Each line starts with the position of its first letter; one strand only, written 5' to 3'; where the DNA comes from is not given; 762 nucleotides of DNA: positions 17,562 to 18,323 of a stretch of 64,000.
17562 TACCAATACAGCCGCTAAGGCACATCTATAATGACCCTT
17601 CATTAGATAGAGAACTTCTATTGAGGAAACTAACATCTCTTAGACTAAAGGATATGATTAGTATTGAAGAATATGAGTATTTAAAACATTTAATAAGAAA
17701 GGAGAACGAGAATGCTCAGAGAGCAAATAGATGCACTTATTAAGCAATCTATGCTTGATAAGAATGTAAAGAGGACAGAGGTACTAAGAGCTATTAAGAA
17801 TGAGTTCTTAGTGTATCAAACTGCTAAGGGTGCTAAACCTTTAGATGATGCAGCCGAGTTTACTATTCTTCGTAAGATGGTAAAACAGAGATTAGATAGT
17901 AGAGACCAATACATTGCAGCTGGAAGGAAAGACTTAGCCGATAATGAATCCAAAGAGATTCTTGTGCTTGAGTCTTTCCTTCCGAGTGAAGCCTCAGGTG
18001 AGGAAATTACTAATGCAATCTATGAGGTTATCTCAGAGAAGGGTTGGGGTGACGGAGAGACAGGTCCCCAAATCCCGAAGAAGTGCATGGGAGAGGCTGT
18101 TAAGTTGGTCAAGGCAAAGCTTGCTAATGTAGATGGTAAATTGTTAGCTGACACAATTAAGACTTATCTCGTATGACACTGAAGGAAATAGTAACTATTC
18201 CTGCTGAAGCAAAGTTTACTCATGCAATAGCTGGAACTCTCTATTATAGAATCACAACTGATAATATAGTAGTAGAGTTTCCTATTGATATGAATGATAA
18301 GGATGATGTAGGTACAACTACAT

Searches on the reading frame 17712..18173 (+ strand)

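Call 3: search_protein_families(library=pfam, proteins=[window:17712-18173:+], max_evalue=0.1)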
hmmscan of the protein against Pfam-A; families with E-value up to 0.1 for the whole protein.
window:17712-18173:+ (154 aa): 1 family
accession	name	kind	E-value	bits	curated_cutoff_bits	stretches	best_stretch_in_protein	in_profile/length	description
PF09424.15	YqeY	-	7.7e-30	104.3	27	1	4-153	2-143/143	Yqey-like protein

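Call 4: search_protein_families(library=phrogs, proteins=[window:17712-18173:+], max_evalue=0.01)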
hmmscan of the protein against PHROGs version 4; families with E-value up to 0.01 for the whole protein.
window:17712-18173:+ (154 aa): 1 family
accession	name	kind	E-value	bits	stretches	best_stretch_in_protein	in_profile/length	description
phrog_1460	-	DNA, RNA and nucleotide metabolism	9.4e-15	55.9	1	1-151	2-138/140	tRNA amidotransferase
